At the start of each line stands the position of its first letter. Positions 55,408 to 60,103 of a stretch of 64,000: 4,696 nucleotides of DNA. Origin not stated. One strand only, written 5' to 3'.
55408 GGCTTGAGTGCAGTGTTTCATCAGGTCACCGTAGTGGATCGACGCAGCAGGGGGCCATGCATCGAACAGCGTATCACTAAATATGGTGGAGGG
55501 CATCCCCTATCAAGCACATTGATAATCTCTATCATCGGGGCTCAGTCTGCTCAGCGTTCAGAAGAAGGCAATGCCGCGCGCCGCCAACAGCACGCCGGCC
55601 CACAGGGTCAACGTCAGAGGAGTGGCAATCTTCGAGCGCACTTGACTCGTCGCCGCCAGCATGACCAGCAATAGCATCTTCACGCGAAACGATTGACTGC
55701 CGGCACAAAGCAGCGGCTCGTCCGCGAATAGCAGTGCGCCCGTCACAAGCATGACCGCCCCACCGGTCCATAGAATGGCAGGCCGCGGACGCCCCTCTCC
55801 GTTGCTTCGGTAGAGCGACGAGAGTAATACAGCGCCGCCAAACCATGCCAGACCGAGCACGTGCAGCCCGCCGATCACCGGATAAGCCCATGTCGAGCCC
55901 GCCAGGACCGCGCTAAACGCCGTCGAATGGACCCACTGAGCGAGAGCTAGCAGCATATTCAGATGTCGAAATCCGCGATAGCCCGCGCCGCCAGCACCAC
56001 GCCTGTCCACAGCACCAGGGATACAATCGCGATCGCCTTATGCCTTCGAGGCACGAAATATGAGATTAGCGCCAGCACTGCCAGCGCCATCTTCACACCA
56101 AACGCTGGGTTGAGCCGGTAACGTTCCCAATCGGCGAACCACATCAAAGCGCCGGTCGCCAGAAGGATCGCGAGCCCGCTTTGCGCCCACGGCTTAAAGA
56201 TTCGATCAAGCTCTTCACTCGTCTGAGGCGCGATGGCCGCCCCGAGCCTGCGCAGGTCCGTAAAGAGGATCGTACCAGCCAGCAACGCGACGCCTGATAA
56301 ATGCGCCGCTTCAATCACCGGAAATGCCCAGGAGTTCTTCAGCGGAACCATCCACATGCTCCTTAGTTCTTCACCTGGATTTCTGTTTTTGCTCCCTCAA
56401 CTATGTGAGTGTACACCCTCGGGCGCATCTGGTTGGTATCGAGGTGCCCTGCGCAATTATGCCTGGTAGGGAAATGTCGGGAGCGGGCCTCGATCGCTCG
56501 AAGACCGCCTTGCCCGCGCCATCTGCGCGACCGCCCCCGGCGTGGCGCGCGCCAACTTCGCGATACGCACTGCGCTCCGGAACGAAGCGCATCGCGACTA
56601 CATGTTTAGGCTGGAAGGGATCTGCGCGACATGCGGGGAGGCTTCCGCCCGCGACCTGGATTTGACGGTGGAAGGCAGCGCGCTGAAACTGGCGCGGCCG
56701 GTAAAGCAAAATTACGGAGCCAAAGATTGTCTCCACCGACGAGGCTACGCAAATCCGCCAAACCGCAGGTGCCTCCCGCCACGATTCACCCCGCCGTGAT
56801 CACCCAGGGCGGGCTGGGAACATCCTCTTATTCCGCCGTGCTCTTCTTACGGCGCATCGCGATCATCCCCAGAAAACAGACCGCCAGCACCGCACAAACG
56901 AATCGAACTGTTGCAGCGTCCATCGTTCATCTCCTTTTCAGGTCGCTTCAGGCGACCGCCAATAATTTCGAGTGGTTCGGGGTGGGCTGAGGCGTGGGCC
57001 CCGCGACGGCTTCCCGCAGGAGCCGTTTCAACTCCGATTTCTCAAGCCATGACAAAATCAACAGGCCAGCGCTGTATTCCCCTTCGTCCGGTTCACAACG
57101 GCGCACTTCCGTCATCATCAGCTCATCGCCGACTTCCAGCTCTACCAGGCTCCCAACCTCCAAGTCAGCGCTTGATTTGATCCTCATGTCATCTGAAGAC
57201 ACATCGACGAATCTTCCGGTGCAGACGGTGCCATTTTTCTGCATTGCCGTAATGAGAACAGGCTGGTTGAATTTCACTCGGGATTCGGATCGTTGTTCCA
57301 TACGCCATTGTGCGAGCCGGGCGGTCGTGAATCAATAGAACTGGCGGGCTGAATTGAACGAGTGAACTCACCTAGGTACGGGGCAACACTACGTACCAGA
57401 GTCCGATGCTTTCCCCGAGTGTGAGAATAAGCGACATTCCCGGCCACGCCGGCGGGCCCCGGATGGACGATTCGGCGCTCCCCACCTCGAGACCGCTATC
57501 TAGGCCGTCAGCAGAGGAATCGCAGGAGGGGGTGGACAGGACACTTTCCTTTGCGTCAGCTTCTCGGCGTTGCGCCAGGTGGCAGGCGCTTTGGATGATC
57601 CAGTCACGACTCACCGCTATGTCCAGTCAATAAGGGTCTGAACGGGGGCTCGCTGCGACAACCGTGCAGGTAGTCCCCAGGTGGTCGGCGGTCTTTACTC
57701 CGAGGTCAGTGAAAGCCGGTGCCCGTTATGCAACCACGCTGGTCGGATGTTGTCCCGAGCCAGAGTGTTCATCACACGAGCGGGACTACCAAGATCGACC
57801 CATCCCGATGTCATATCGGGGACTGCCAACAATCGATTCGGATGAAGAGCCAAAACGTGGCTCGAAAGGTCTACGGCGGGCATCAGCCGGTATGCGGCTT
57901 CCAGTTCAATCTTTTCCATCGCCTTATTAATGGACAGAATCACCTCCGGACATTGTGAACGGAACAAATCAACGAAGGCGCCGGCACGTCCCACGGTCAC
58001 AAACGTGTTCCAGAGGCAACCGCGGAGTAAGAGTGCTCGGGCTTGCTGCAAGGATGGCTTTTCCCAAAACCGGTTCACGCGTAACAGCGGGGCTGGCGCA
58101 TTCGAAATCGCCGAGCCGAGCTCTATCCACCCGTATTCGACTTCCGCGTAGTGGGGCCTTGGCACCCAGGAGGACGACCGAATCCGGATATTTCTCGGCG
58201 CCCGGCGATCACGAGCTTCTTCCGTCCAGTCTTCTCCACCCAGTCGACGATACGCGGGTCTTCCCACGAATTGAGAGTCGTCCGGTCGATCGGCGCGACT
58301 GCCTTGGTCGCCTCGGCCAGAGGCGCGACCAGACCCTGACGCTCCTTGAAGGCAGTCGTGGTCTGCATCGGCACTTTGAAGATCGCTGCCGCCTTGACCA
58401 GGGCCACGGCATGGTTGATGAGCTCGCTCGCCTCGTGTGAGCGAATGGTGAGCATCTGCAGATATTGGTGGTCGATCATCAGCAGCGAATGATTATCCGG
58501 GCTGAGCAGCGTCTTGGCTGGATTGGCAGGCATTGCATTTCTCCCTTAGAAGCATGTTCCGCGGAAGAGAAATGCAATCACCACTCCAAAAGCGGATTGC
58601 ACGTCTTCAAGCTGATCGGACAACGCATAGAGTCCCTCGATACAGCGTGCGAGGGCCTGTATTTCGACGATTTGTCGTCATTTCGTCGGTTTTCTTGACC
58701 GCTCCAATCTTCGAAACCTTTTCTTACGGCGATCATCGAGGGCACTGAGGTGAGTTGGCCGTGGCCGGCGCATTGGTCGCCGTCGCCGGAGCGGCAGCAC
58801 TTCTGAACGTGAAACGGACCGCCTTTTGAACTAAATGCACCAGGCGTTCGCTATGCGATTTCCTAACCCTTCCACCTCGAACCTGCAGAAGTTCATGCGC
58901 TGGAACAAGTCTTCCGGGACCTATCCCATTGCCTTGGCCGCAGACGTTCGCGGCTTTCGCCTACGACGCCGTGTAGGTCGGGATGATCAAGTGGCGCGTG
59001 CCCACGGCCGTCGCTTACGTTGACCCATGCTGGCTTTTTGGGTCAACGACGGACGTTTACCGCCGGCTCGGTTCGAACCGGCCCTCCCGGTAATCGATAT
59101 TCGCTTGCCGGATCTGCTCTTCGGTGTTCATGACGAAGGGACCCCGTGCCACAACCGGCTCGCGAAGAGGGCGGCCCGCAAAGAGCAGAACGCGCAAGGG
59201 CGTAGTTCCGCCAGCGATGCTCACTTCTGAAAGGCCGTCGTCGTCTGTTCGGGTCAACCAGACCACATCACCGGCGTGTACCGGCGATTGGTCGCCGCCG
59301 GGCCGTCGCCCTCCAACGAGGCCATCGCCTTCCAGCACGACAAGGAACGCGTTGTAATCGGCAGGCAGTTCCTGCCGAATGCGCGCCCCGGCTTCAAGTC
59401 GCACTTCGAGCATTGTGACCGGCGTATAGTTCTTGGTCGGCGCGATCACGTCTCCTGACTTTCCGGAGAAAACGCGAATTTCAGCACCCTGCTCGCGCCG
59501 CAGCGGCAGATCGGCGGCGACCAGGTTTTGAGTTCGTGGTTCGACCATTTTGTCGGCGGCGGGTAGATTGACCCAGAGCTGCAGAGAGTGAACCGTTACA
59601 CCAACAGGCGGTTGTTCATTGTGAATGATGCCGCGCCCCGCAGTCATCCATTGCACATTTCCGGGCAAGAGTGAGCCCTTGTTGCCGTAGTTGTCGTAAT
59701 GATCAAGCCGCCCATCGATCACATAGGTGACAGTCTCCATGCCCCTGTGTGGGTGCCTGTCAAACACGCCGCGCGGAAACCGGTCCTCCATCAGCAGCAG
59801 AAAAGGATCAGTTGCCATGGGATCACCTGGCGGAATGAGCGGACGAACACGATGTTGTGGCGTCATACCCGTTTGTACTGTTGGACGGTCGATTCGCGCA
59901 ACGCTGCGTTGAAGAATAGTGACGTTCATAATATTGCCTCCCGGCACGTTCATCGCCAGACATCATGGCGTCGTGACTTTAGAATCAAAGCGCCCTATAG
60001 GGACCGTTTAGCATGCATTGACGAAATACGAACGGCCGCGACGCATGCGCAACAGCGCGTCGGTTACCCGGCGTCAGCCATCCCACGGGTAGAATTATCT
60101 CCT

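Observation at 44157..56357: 12-kb same-strand cluster of uncharacterised families around a TonB-dependent receptor: candidate novel uptake or redox system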

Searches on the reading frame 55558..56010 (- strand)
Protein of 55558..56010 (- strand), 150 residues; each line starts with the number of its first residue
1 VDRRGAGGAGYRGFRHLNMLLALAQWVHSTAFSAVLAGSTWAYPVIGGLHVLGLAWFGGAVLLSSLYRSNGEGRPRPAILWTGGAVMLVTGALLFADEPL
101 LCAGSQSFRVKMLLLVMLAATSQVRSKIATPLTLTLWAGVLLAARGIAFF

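Call 3: search_protein_families(library=pfam, proteins=[window:55558-56010:-], max_evalue=0.01)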
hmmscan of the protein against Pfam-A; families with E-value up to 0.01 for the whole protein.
window:55558-56010:- (150 aa): 0 families

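Call 4: search_protein_families(library=ncbifam, proteins=[window:55558-56010:-], max_evalue=0.01)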
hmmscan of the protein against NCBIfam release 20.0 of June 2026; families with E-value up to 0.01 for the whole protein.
window:55558-56010:- (150 aa): 0 families

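Call 106: search_protein_families(library=pfam, proteins=[window:55558-55956:-], max_evalue=0.01)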
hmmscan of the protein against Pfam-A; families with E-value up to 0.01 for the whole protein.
window:55558-55956:- (132 aa): 0 families

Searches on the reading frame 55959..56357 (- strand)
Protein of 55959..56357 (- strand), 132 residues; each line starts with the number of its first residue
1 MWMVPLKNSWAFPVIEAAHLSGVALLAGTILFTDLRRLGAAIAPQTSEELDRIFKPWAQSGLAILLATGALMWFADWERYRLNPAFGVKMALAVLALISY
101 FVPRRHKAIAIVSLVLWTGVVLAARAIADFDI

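Call 3: search_protein_families(library=pfam, proteins=[window:55959-56357:-], max_evalue=0.01)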
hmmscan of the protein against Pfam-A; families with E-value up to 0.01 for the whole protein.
window:55959-56357:- (132 aa): 2 families
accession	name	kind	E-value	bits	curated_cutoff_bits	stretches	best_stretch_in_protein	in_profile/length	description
PF20349.3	DUF6644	-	2.2e-06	28.3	27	1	17-105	27-115/155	Family of unknown function (DUF6644)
PF09980.14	DUF2214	-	8.1e-05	23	34.1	1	15-104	5-95/147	Predicted membrane protein (DUF2214)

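Call 4: search_protein_families(library=ncbifam, proteins=[window:55959-56357:-], max_evalue=0.01)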
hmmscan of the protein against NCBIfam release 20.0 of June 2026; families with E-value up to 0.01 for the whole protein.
window:55959-56357:- (132 aa): 0 families

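Call 52: search_solved_structures(query=A4, max_evalue=10, show_alignments=2)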
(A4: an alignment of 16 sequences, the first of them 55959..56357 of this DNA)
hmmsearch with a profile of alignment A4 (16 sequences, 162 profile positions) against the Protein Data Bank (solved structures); distinct sequences matched with E-value up to 10: 0.

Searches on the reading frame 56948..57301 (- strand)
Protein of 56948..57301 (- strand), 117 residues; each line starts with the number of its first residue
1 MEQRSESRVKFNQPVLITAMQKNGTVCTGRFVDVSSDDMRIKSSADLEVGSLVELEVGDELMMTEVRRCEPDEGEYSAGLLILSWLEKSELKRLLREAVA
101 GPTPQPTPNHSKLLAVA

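Call 79: search_protein_families(library=pfam, proteins=[window:56948-57301:-], max_evalue=0.001)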
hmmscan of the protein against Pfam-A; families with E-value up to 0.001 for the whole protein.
window:56948-57301:- (117 aa): 1 family
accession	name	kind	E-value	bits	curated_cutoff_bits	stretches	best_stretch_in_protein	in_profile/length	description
PF07238.19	PilZ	-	1.4e-05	25.8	22.5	1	2-82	1-85/102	PilZ domain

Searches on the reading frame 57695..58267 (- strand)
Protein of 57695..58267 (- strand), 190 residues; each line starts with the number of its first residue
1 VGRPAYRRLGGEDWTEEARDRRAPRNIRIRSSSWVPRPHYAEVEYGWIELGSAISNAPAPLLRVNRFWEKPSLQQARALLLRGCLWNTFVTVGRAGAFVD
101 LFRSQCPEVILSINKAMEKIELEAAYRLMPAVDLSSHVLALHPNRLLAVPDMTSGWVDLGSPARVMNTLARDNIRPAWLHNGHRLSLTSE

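Call 106: search_protein_families(library=pfam, proteins=[window:57695-58267:-], max_evalue=0.01)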
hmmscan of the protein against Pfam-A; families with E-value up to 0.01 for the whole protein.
window:57695-58267:- (190 aa): 1 family
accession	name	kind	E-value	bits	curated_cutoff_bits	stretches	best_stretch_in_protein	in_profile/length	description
PF00483.29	NTP_transferase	-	6.8e-05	23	21.2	1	32-163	133-233/245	Nucleotidyl transferase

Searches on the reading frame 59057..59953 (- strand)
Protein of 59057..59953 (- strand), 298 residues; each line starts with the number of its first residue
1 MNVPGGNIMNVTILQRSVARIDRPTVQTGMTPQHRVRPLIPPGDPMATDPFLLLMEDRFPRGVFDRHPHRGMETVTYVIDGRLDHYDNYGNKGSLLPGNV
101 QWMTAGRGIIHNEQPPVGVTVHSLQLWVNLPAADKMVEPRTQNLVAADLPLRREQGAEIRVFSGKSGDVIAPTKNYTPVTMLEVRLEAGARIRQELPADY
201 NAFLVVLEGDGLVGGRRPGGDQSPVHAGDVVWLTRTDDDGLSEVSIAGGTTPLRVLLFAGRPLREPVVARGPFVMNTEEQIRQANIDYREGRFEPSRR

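Call 106: search_protein_families(library=pfam, proteins=[window:59057-59953:-], max_evalue=0.01)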
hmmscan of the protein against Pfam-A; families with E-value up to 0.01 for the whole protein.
window:59057-59953:- (298 aa): 3 families
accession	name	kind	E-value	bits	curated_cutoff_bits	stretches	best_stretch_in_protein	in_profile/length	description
PF05726.19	Pirin_C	-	2.8e-27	95.6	27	1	181-294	1-103/103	Pirin C-terminal cupin domain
PF02678.22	Pirin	-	3.5e-26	91.8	26.1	1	62-128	41-108/108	Pirin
PF07883.17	Cupin_2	-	0.00069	19.7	27.2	0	60-86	7-32/70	Cupin domain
